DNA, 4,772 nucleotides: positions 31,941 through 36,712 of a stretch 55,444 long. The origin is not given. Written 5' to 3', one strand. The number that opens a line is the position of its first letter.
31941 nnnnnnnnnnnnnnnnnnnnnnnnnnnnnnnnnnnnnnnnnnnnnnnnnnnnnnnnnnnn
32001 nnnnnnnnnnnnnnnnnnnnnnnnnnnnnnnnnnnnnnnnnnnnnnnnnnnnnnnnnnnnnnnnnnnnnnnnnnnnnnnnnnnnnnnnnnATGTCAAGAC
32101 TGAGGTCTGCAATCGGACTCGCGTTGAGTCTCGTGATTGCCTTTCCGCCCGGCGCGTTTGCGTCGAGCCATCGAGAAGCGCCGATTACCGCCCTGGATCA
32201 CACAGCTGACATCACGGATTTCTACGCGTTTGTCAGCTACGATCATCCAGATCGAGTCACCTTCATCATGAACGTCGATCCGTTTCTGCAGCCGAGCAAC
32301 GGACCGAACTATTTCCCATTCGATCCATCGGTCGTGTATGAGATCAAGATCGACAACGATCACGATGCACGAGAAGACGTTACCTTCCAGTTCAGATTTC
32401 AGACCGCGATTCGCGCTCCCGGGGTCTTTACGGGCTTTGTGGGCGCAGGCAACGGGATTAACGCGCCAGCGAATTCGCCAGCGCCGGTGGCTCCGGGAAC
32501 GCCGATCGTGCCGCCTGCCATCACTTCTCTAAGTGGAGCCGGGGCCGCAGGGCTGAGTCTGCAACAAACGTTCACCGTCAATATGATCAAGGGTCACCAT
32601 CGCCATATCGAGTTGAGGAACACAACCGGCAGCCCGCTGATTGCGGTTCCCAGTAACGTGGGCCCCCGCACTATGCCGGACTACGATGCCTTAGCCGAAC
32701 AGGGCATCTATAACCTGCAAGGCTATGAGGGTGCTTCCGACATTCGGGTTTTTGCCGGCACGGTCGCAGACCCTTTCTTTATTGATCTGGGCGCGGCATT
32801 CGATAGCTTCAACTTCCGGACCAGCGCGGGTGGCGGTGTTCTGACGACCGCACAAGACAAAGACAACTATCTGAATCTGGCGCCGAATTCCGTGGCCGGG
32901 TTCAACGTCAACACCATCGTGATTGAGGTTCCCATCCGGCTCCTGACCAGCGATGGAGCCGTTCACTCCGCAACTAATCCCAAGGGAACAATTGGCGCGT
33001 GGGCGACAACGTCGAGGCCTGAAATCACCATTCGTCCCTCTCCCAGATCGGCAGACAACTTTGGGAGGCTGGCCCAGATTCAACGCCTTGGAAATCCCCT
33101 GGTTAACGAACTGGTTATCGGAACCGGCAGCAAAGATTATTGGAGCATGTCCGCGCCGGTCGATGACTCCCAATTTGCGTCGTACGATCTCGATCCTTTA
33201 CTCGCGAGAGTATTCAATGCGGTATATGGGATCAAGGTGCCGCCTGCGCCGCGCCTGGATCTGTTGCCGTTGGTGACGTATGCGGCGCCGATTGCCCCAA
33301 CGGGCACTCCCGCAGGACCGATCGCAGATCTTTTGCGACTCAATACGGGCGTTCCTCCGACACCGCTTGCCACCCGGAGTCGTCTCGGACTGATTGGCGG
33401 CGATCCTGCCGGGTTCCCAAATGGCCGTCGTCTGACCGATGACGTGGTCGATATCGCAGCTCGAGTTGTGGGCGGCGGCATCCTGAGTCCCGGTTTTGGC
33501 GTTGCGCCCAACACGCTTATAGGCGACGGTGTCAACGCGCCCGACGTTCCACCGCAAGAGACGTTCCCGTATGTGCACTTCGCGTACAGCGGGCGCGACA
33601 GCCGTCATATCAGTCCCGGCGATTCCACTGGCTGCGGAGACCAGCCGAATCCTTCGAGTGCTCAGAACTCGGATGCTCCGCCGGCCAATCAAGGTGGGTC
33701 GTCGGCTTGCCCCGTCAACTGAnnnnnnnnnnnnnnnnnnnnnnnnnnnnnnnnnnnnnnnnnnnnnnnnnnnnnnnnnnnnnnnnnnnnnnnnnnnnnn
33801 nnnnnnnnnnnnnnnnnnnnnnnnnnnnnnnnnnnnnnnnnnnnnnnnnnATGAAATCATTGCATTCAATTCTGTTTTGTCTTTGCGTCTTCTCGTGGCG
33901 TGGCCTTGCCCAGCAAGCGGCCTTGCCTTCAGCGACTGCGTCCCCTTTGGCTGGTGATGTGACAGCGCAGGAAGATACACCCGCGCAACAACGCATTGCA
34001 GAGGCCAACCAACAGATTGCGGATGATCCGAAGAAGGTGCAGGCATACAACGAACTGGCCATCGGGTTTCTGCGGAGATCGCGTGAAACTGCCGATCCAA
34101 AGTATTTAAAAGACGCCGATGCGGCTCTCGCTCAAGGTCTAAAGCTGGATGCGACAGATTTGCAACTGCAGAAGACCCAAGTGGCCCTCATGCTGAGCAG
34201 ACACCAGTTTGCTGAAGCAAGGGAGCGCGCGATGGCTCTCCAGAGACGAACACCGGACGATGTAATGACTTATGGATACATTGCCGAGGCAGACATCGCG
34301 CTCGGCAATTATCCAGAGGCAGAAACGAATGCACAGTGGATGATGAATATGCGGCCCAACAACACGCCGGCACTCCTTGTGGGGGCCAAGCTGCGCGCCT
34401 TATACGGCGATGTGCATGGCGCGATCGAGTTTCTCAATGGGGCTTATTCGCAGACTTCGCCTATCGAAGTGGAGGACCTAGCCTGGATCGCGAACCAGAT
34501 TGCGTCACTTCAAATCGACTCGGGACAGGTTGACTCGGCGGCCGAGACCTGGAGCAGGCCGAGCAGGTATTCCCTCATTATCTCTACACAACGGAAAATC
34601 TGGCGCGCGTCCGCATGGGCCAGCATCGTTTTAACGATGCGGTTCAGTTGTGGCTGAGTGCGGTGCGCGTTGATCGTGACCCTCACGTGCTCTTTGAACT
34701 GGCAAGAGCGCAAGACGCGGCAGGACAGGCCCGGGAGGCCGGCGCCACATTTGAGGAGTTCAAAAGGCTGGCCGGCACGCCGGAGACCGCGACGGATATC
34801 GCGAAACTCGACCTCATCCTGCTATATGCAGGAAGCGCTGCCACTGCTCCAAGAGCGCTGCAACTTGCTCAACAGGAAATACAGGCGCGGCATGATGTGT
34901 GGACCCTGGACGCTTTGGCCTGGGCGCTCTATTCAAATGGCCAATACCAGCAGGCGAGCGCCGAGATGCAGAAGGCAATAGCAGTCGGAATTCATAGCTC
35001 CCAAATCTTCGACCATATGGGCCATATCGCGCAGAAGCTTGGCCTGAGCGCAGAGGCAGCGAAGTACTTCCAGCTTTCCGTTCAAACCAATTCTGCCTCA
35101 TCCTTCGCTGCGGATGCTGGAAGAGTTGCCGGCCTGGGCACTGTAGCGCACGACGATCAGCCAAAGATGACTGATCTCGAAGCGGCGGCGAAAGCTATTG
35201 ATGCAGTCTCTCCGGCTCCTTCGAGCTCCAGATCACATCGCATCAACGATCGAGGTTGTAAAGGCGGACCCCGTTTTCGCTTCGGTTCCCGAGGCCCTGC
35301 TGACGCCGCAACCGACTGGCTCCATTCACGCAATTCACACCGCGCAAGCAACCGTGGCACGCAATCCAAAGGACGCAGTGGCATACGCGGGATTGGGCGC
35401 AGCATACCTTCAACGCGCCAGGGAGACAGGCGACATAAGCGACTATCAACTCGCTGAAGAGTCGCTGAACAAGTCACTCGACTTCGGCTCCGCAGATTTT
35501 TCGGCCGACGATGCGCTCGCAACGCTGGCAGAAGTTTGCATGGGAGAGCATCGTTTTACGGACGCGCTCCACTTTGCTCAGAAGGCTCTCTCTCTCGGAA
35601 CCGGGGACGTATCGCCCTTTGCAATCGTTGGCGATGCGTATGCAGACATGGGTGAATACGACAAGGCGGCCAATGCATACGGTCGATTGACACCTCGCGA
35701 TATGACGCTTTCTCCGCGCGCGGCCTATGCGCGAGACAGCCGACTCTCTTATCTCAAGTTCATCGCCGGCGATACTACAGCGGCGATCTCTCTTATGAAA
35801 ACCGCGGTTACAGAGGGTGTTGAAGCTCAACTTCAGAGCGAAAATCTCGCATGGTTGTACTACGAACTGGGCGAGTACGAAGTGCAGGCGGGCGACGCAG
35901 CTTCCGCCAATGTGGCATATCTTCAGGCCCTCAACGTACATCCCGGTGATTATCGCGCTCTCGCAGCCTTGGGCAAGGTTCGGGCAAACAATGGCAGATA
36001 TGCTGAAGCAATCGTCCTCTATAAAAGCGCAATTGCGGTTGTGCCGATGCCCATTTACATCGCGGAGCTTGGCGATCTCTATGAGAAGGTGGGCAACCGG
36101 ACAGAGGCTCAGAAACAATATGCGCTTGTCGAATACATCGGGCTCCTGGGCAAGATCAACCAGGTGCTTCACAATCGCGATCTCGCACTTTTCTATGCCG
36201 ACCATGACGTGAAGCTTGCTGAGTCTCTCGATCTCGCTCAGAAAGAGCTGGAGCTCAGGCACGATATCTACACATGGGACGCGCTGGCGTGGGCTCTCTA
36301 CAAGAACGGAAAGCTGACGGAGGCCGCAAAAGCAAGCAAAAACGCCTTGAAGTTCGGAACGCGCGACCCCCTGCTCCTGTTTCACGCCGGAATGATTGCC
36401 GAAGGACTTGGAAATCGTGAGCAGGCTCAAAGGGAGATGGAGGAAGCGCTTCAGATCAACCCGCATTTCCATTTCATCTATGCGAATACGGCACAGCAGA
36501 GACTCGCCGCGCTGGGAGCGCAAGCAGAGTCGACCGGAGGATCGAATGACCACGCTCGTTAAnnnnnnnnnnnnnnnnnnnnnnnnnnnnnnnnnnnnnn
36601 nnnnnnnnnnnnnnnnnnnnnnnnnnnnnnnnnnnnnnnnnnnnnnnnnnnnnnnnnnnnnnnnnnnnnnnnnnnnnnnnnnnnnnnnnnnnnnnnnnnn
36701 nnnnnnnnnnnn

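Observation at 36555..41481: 861-aa single-polypeptide fusion of two different NicO-type Ni/Co transporter domains behind a large periplasmic domain, immediately followed by a TonB-dependent receptor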

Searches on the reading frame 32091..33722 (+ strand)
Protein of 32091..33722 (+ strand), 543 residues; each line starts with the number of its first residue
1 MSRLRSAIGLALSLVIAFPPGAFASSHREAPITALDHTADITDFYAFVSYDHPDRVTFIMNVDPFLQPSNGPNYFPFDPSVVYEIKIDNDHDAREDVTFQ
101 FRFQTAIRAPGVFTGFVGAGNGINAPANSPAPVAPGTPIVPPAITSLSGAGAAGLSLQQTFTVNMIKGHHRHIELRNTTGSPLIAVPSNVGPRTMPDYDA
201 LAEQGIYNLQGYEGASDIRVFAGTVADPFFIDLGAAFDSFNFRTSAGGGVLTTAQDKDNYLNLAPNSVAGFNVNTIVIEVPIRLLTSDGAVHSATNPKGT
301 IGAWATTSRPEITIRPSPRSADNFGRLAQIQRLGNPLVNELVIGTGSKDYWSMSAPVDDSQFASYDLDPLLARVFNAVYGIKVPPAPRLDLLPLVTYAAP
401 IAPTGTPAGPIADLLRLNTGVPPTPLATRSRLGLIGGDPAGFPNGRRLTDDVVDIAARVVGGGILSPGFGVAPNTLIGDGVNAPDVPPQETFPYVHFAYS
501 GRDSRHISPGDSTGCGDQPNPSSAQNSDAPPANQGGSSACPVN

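Call 3: search_protein_families(library=pfam, proteins=[window:32091-33722:+], max_evalue=0.01)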
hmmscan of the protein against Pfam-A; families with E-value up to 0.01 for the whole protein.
window:32091-33722:+ (543 aa): 1 family
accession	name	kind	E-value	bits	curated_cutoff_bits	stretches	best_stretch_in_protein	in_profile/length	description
PF14224.11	DUF4331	-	4.2e-116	389.1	27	1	25-496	1-419/421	Domain of unknown function (DUF4331)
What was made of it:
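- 32091..33722 (+): DUF4331 secreted or periplasmic protein (543 aa) with a predicted mature N-terminus Ser-Ser-His (X-X-His, ATCUN-like). Pfam PF14224, E 4e-116 (call 3).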

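Call 4: search_protein_families(library=ncbifam, proteins=[window:32091-33722:+], max_evalue=0.01)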
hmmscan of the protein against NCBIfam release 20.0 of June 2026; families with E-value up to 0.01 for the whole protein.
window:32091-33722:+ (543 aa): 0 families

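Call 75: search_solved_structures(query=window:32091-33719:+, max_evalue=1)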
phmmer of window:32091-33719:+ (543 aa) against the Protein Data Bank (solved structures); distinct sequences matched with E-value up to 1: 0.

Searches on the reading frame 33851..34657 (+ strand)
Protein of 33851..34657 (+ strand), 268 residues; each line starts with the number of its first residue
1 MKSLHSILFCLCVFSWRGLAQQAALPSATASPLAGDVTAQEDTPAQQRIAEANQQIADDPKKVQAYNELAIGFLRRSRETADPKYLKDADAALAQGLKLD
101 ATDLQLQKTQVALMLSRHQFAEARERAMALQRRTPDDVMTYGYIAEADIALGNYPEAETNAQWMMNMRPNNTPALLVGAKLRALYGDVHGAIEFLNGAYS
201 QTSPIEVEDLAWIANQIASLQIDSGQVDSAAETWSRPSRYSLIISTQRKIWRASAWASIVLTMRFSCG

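Call 3: search_protein_families(library=pfam, proteins=[window:33851-34657:+], max_evalue=0.01)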
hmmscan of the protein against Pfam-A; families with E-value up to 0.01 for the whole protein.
window:33851-34657:+ (268 aa): 2 families
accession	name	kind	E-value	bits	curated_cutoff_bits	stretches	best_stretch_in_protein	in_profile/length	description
PF13424.12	TPR_12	-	0.00091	19.8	30.1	0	124-167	26-74/77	Tetratricopeptide repeat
PF09976.15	TPR_21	-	0.0012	19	25.5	0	174-233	78-135/193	Tetratricopeptide repeat-like domain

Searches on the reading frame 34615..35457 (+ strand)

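Call 3: search_protein_families(library=pfam, proteins=[window:34615-35457:+], max_evalue=0.01)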
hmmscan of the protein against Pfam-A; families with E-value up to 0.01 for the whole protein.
window:34615-35457:+ (280 aa): 8 families
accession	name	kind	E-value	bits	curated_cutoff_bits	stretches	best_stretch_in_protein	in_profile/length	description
PF07719.23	TPR_2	-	3.7e-08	33.3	27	1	98-123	4-29/34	Tetratricopeptide repeat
PF13181.12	TPR_8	-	3.7e-06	27.1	25.7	0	100-122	6-28/34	Tetratricopeptide repeat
PF13424.12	TPR_12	-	9e-06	26.2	30.1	1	80-123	28-73/77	Tetratricopeptide repeat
PF13374.12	TPR_10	-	0.00019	21.8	27.5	1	96-124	3-31/42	Tetratricopeptide repeat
PF13432.12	TPR_16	-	0.00085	20.2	32.7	0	2-51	9-59/65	Tetratricopeptide repeat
PF00515.34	TPR_1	-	0.0035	17.5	27.8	0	135-157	7-29/34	Tetratricopeptide repeat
PF13174.12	TPR_6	-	0.0053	17.8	26.3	0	25-50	2-27/33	Tetratricopeptide repeat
PF13431.12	TPR_17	-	0.0095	16.6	24.4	0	94-114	12-32/34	Tetratricopeptide repeat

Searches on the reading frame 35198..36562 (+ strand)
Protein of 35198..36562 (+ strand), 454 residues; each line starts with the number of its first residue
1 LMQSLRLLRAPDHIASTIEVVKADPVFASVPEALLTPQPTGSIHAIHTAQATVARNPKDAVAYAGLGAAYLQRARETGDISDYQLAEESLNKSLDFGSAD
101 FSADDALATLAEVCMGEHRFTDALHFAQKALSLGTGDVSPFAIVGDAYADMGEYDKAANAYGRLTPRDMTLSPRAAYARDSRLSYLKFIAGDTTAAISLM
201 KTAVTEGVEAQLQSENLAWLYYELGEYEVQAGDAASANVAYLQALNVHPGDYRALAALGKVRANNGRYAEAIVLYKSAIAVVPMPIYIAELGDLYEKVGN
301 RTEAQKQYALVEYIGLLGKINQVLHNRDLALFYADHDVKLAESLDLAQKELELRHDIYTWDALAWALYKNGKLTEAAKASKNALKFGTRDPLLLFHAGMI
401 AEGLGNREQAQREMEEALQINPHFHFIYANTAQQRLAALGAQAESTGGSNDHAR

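Call 3: search_protein_families(library=pfam, proteins=[window:35198-36562:+], max_evalue=0.01)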
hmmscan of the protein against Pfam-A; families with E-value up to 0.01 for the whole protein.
window:35198-36562:+ (454 aa): 17 families
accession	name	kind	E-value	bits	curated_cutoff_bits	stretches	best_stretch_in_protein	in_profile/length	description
PF07719.23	TPR_2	-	7.5e-20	69.8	27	1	392-423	2-33/34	Tetratricopeptide repeat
PF13428.12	TPR_14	-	1.7e-14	53.3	23.5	1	219-260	2-43/44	Tetratricopeptide repeat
PF13431.12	TPR_17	-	1.3e-12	47.4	24.4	1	240-272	1-33/34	Tetratricopeptide repeat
PF13181.12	TPR_8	-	3.7e-12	45.8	25.7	1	394-423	4-33/34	Tetratricopeptide repeat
PF13432.12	TPR_16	-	7e-12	46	32.7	1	222-279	1-58/65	Tetratricopeptide repeat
PF14559.12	TPR_19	-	1.5e-11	44.9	25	1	230-283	3-56/68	Tetratricopeptide repeat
PF13424.12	TPR_12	-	4.3e-10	40.1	30.1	0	183-247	9-74/77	Tetratricopeptide repeat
PF00515.34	TPR_1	-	2.3e-09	37.1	27.8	0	253-281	2-30/34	Tetratricopeptide repeat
PF13414.12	TPR_11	-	8.8e-09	35.4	26.8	0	145-163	1-19/42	TPR repeat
PF13176.12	TPR_7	-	1.3e-08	34.7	27.9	0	254-280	1-27/36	Tetratricopeptide repeat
PF13174.12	TPR_6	-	1.8e-05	25.5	26.3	0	145-164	7-26/33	Tetratricopeptide repeat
PF12895.13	ANAPC3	-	0.00064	20.4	27.2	0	99-163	18-81/82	Anaphase-promoting complex, cyclosome, subunit 3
PF09976.15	TPR_21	-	0.00087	19.5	25.5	1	59-162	70-170/193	Tetratricopeptide repeat-like domain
PF10602.15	RPN7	-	0.00096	19.3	29.6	0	290-360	41-109/174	26S proteasome subunit RPN7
PF10516.15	SHNi-TPR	-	0.0014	18.5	21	0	108-133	5-30/38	SHNi-TPR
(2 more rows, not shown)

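Call 4: search_protein_families(library=ncbifam, proteins=[window:35198-36562:+], max_evalue=0.01)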
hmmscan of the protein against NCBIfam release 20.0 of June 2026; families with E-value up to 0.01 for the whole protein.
window:35198-36562:+ (454 aa): 20 families
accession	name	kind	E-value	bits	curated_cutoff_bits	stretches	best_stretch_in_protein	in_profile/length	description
NF033762.1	social_mot_Tgl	equivalog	1e-14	54.5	225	2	74-228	41-187/252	social motility TPR repeat lipoprotein Tgl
TIGR02917.1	PEP_TPR_lipo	equivalog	2.9e-14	51.9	312.2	2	213-435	120-339/899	XrtA/PEP-CTERM system TPR-repeat protein PrsT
TIGR02552.1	LcrH_SycD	equivalog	3e-10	39.9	104.8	1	211-310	12-111/136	SycD/LcrH family type III secretion system chaperone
NF040959.1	MamA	equivalog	4.1e-09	36.2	200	1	359-430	107-178/204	magnetosome protein MamA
NF008757.0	PRK11788.1-5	equivalog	2e-08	33.8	363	1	207-306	169-270/388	lipopolysaccharide assembly protein LapB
NF008520.0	PRK11447.1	equivalog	8.4e-08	30.5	858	1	211-280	344-413/1157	cellulose synthase complex outer membrane protein BcsC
TIGR02521.1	type_IV_pilW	equivalog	3.3e-07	30.1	154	1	362-423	36-97/234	type IV pilus biogenesis/stability protein PilW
NF052312.1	T9SS_PorW_SprE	equivalog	3.4e-06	26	250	1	68-283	142-359/716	type IX secretion system periplasmic lipoprotein PorW/SprE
TIGR00540.1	TPR_hemY_coli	hypoth_equivalog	5.7e-06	25.3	142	1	229-309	303-383/385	heme biosynthesis-associated TPR protein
NF047507.1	TPR_BatC_Lepto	exception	9.7e-06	25.2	175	0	368-421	35-126/214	TPR repeat-containing protein BatC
NF033758.1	gliding_GltE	equivalog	1.4e-05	24.3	225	0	214-302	82-171/411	adventurous gliding motility TPR repeat lipoprotein GltE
NF008756.0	PRK11788.1-4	equivalog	3.7e-05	22.9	474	1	192-351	156-305/389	lipopolysaccharide assembly protein LapB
NF033920.0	C39_PA2778_fam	equivalog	4.5e-05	23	150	0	219-281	191-253/255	PA2778 family cysteine peptidase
NF008755.0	PRK11788.1-3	equivalog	0.00016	21.1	430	1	192-306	156-270/388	lipopolysaccharide assembly protein LapB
NF002725.1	PRK02603.1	equivalog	0.00053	20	143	0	214-307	31-128/173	photosystem I assembly protein Ycf3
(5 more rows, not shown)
